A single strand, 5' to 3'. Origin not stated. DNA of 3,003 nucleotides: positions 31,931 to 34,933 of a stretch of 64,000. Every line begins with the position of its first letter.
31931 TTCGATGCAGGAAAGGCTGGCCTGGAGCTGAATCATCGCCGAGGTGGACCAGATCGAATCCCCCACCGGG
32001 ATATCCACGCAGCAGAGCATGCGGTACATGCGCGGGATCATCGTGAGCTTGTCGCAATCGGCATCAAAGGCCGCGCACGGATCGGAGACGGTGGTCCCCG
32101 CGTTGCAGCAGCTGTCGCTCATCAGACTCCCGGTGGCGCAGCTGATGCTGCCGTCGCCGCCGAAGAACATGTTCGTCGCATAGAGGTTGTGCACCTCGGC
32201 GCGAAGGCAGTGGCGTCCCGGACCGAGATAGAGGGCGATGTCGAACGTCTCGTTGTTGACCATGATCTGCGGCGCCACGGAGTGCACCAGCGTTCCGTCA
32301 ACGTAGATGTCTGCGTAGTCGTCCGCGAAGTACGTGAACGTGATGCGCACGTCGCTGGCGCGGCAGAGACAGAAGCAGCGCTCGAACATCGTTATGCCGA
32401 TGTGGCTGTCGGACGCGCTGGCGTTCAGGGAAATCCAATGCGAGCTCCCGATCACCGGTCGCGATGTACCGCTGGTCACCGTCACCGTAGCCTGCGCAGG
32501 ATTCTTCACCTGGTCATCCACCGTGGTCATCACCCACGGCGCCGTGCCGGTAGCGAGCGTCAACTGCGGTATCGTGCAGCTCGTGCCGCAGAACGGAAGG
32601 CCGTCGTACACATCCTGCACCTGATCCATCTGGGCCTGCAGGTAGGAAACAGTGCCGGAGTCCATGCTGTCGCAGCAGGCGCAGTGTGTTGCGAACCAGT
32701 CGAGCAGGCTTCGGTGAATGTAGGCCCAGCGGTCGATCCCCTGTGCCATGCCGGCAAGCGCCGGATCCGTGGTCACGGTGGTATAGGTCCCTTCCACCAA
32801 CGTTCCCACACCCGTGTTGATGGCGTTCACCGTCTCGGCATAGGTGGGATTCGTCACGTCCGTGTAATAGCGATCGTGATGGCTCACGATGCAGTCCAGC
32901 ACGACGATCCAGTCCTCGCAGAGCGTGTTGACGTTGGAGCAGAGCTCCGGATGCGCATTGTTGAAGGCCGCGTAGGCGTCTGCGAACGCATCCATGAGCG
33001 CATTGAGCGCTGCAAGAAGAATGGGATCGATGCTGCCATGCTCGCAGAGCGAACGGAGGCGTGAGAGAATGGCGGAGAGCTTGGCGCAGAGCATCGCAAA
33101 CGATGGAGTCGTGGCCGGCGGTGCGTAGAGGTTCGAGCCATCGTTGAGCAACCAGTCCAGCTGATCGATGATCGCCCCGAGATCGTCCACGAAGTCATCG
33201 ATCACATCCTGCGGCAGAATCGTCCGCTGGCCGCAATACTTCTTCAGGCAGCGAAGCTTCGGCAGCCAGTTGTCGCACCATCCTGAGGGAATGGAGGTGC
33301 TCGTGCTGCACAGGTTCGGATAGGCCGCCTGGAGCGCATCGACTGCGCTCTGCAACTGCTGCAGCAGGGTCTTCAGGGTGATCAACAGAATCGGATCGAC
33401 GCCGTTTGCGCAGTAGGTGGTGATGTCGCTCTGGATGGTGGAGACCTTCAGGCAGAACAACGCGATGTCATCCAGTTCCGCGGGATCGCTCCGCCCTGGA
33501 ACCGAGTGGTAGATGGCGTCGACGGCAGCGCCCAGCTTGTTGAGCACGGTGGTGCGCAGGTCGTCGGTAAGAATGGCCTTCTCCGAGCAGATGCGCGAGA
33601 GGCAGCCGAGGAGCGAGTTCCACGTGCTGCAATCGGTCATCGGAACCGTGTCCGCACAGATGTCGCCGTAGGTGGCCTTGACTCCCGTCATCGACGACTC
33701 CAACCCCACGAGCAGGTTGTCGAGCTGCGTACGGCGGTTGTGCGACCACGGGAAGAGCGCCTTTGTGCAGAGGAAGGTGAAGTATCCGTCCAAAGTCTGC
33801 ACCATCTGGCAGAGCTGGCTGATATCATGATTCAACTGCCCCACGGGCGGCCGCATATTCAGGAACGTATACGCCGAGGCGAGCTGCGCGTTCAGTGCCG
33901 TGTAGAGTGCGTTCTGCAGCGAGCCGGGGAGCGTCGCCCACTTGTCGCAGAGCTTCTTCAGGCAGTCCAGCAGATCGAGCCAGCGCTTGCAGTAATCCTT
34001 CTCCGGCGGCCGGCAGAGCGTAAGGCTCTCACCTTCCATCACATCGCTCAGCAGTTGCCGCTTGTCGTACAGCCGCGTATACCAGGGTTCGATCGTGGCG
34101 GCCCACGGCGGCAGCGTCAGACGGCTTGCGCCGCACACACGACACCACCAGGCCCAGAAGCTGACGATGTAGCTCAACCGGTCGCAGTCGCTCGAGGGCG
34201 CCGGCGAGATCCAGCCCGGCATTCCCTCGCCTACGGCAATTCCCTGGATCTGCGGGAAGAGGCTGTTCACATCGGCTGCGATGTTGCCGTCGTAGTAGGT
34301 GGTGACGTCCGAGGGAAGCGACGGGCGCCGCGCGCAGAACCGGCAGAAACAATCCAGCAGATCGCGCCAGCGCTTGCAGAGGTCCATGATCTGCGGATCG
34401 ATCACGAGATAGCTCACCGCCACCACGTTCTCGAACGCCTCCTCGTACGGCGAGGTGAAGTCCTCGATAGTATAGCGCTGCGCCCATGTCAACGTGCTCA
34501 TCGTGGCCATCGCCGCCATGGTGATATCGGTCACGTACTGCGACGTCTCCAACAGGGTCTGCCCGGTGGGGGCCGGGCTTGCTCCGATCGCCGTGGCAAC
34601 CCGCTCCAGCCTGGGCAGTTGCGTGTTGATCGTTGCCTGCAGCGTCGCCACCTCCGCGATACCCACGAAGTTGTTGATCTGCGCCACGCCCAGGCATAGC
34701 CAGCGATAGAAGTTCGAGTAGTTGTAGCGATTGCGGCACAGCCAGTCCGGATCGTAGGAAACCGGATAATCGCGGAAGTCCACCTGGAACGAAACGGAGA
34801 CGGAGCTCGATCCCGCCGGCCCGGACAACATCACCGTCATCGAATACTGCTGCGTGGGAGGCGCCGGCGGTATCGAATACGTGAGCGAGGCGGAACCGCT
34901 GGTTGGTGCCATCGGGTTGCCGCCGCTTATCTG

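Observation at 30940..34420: Novel ~100-aa Cys-containing helical repeat shared by the two largest proteins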

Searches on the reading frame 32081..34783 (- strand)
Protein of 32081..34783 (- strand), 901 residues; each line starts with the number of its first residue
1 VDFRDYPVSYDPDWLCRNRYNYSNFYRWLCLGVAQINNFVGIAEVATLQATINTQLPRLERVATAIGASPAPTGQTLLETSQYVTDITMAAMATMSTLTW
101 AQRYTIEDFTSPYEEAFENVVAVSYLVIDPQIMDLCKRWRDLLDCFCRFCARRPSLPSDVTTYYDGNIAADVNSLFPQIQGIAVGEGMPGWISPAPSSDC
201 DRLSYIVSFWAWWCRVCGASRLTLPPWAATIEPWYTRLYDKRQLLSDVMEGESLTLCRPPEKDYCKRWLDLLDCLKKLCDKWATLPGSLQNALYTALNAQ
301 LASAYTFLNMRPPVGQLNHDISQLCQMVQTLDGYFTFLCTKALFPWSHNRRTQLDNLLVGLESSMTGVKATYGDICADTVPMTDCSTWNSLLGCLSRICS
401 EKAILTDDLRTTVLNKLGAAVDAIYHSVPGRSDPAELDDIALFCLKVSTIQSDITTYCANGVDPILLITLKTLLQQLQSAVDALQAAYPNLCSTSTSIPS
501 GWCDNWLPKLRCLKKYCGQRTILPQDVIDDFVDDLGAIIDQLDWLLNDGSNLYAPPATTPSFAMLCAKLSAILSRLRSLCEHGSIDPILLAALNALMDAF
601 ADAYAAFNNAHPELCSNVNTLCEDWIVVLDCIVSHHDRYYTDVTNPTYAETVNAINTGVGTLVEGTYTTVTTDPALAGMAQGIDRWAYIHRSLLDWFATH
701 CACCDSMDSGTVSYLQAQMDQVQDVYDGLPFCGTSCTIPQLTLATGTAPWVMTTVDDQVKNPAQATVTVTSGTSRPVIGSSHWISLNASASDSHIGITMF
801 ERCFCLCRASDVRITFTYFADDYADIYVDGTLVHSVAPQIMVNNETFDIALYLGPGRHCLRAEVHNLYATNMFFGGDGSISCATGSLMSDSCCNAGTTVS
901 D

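Call 46: predict_structure(alignment_id=A4)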
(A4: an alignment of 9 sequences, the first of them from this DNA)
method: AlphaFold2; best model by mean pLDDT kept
length: 901 residues; sequences in the alignment: 9
mean_pLDDT: 71.8   pTM: 0.40
mean pLDDT of the five models: 71.8, 69.2, 69.0, 68.3, 67.9
residues with pLDDT >= 90: 84; 70-90: 497; 50-70: 194; < 50: 126
segments of 3 or more residues with pLDDT < 50: 1-8, 20-28, 65-108, 259-262, 313-318, 616-618, 703-705, 757-783, 787-792, 895-901
pLDDT, mean of each block of 10 residues (from residue 1): 36 61 44 57 69 66 46 28 28 33 42 57 56 74 82 85 90 91 80 72 85 63 75 85 76 59 72 89 82 85 78 47 83 82 55 75 83 83 88 91 83 90 88 80 92 91 88 91 86 82 82 72 77 90 84 79 84 82 81 89 86 58 73 77 67 73 80 69 81 81 57 77 61 64 64 50 39 33 45 61 75 86 83 81 84 78 72 75 72 43 29
secondary structure, 60 per line:
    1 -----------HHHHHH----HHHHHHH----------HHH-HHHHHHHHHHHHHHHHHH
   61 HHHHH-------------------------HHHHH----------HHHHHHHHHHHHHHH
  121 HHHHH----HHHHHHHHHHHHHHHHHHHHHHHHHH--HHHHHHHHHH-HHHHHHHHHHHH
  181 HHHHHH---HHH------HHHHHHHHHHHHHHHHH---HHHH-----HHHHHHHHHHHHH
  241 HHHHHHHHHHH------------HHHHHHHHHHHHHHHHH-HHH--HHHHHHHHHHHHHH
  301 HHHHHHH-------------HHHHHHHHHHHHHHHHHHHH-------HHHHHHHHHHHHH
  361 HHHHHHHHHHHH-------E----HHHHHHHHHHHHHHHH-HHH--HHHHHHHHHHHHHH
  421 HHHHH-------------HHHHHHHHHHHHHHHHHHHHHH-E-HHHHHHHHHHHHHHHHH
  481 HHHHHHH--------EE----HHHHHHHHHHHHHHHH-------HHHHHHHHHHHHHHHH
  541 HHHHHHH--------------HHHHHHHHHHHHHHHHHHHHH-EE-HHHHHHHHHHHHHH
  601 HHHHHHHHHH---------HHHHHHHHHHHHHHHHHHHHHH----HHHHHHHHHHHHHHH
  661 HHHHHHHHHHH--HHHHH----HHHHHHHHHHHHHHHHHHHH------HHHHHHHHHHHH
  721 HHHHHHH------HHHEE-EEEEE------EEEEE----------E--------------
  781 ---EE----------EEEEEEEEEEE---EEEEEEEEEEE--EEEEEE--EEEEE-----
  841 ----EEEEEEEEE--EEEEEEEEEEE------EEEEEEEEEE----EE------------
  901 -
elements in order (helices of 4 or more, strands of 3 or more residues): H12-17 H22-28 H43-65 H91-95 H106-125 H130-155 H158-167 H169-186 H199-215 H219-222 H228-251 H264-280 H287-307 H321-340 H348-372 H385-400 H407-425 H439-460 H464-487 H502-517 H525-547 H562-582 H587-610 H620-641 H646-671 H674-678 H683-702 H709-727 E740-744 E751-755 E796-806 E810-820 E823-828 E831-835 E845-853 E856-866 E873-882
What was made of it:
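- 32096..32584 (-): A aa 853-1015: beta-sandwich resembling PA14 / CBM6-35-61 / GH2 sugar-binding domains, lying between the two helical arrays. AF2 strands at model residues 740-882 (call 46).
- On DinB/YfiT-like superfamily: The AF2 model shows four helices per unit with a long helix 2-3 loop (call 46).
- On Thioredoxin fold: The region is all-helical in the model (call 46).
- In the AF2 model the units have pLDDT 80-90, with C1, C2 and C3 on helix 1 and C4 and C5 on helix 3 (call 46). The model there is helical and does not have a thioredoxin fold (call 46).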

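Call 83: find_related_loci(query=A4, collection=genome_contigs, flank=10000)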
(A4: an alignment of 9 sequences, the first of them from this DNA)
Query A4 (901 aa) in genome_contigs; peptide patterns used: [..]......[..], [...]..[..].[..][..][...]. (x = any residue, [..] = any of these).
32 stretches matched a pattern; 5 encode a relative of the query (tblastn E <= 1e-3); 5 distinct loci.
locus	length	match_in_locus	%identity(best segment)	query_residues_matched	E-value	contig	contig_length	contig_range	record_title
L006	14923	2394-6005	40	3-896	0e+0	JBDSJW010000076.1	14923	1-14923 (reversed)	MAG: Candidatus Kapaibacterium sp. isolate cluster1_bin.331 k127_3340322, whole genome shotgun sequence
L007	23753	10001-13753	40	3-894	0e+0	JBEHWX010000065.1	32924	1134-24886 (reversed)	MAG: Bacteroidota bacterium isolate ES1.bin.100 NODE_1276_length_32924_cov_8.152110, whole genome shotgun sequence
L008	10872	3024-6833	39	1-894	0e+0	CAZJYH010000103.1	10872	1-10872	MAG TPA_asm: uncultured Alphaproteobacteria bacterium isolate SRP342105_co1_110 genome assembly, contig: NODE_8298_lengt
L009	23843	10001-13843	37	1-893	0e+0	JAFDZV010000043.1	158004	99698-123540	MAG: Bacteroidetes bacterium isolate SZAS-92 BACT-TMP-15__43__length-158004, whole genome shotgun sequence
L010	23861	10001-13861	33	4-898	5e-164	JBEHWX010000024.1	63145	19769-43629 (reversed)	MAG: Bacteroidota bacterium isolate ES1.bin.100 NODE_471_length_63145_cov_7.964930, whole genome shotgun sequence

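Call 87: fold_search(model_id=the predicted structure, library=pdb)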
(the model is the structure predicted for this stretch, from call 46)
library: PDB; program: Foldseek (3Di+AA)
matches with E <= 10: 1011; with E <= 0.001: 4
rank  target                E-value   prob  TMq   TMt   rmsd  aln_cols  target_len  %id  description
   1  7kmp                  4.2e-04  1.00  0.08  0.08   9.7       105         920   22  Crystal structure of the GH31 alpha-xylosidase (Xac1773) from Xanthomonas citri (released 2021-05-26)
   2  7knc                  5.4e-04  1.00  0.08  0.08   9.7       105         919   22  Crystal structure of the GH31 alpha-xylosidase (Xac1773) from Xanthomonas citri (released 2021-05-26)
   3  4qaw_E                5.8e-04  1.00  0.11  0.18   6.0       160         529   16  Structure of modular Xyn30D from Paenibacillus barcinonensis (released 2014-10-08)
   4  4qaw_H                6.1e-04  1.00  0.12  0.18   6.2       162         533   15  Structure of modular Xyn30D from Paenibacillus barcinonensis (released 2014-10-08)
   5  8a28_A                1.2e-03  1.00  0.12  0.25   9.5       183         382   12  Structure of the astacin zymogen of LAST-MAM from Limulus polyphemus (released 2022-10-19)
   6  4qaw_D                1.2e-03  1.00  0.11  0.18   5.0       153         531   14  Structure of modular Xyn30D from Paenibacillus barcinonensis (released 2014-10-08)
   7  4qaw_A                1.6e-03  1.00  0.11  0.17   6.7       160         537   17  Structure of modular Xyn30D from Paenibacillus barcinonensis (released 2014-10-08)
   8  8j3y_A                1.9e-03  1.00  0.09  0.18   7.6       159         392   14  Crystal structure of CBM6E E168Q in complex with oligosaccharides (released 2024-04-24)
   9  8j3x_A                2.2e-03  1.00  0.08  0.17   8.7       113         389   18  Crystal structure of CBM6E from Saccharophagus degradans (released 2024-04-24)
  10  8j3x_B                2.2e-03  1.00  0.10  0.19   6.5       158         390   14  Crystal structure of CBM6E from Saccharophagus degradans (released 2024-04-24)
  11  6x8d                  2.8e-03  1.00  0.09  0.36   5.0       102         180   15  Arabinose-bound structure of Marinomonas primoryensis PA14 carbohydrate-binding domain (released 2021-06-02)
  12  6xa5_A                2.8e-03  1.00  0.09  0.34   5.0       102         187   15  Trehalose-bound structure of Marinomonas primoryensis PA14 carbohydrate-binding domain (released 2021-06-02)
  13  6x8a_A                3.1e-03  1.00  0.09  0.35   5.0       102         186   15  Sucrose-bound structure of Marinomonas primoryensis PA14 carbohydrate-binding domain (released 2021-06-02)
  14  6x7z                  3.2e-03  1.00  0.09  0.36   3.9        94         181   16  Inositol-bound structure of Marinomonas primoryensis PA14 carbohydrate-binding domain (released 2021-06-02)
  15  6xac                  3.5e-03  1.00  0.09  0.34   4.8       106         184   13  Galactose-bound structure of Marinomonas primoryensis PA14 carbohydrate-binding domain (released 2021-06-02)
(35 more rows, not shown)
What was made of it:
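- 32096..32584 (-): Foldseek E 4e-4 to 4e-3 to GH31, CBM35, CBM6 and PA14 (call 87).
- On PA14 / CBM6-35-type carbohydrate-binding modules (A aa 853-1015 only): Foldseek probability 1.00, E 4e-4 to 4e-3, to GH31 N-domain, CBM35, CBM6, CBM61 and PA14 (call 87).
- Closest known: Extender regions of giant bacterial adhesins. Same: MpIBP PA14 structures are among the Foldseek hits to A aa 853-1015 (call 87).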

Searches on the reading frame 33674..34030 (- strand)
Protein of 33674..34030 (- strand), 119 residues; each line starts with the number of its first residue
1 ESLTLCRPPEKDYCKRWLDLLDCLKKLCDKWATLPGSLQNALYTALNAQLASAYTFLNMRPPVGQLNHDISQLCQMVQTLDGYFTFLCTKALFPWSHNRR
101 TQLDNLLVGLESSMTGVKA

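Call 32: search_protein_representatives(alignment_id=A3)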
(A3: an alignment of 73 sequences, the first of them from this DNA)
Query: 73 sequences, 121 profile positions. Proteins with E-value up to 0.001 (for the whole library): 28; up to 1e-10: 23; up to 1e-30: 21. The best 28 are listed.
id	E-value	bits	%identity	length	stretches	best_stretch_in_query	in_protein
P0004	4.5e-231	769.6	-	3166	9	5-120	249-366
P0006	2.1e-194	651.2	-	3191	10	6-120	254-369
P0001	2.7e-193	647.6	-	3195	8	5-119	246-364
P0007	8.0e-192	642.9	-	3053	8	3-120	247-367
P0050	9.5e-188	629.7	-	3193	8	3-120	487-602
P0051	2.1e-180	606.0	-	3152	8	2-120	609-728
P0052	4.2e-162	546.9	-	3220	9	2-119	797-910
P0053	6.4e-155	523.8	-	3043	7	4-120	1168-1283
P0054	1.3e-153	519.5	-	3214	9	3-120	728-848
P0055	2.8e-140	476.5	-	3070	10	2-120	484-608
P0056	2.1e-125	428.5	-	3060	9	5-121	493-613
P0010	9.3e-76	268.2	-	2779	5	5-119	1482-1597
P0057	1.2e-54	200.1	-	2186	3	5-120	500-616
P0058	9.9e-53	193.9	-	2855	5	7-114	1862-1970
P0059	1.5e-51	190.1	-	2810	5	6-116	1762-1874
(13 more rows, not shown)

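Call 68: search_protein_families(library=pfam, alignment_id=A3, max_evalue=10)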
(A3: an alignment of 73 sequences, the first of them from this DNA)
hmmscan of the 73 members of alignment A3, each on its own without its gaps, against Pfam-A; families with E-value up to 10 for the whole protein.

A. member 1, seq(119 aa): 0 families

B. families by the number of members that match (of 73 scanned): 18 families
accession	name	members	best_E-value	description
PF00085.26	Thioredoxin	8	0.00099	Thioredoxin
PF25200.1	DUF7833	2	0.017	Family of unknown function (DUF7833)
PF12481.13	DUF3700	1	0.0026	Aluminium induced protein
PF22893.2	ULD_2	1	0.0044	Ubiquitin-like domain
PF15884.10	QIL1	1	0.016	MICOS complex subunit MIC13, QIL1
PF18392.6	CSN7a_helixI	1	0.047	COP9 signalosome complex subunit 7a helix I domain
PF21358.2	Ezh2_MCSS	1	0.075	Ezh2, MCSS domain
PF19286.4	ZSWIM1-3_C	1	0.087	Zinc finger SWIM domain-containing protein 1/3, C-terminal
PF24875.1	DUF7736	1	0.097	Domain of unknown function (DUF7736)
PF11701.14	UNC45-central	1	0.099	Myosin-binding striated muscle assembly central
PF18219.6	SidC_N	1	0.15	SidC N-terminal domain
PF10392.15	COG5_N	1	0.17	Conserved oligomeric Golgi complex subunit 5, N-terminal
PF12827.12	Peroxin-22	1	0.17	Peroxisomal biogenesis protein family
PF06371.19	Drf_GBD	1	0.18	Diaphanous GTPase-binding Domain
PF11638.13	DnaA_N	1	0.23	DnaA N-terminal domain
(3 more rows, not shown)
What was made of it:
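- On Thioredoxin fold: The best Pfam E-value is 1e-3, below the gathering score (call 68).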
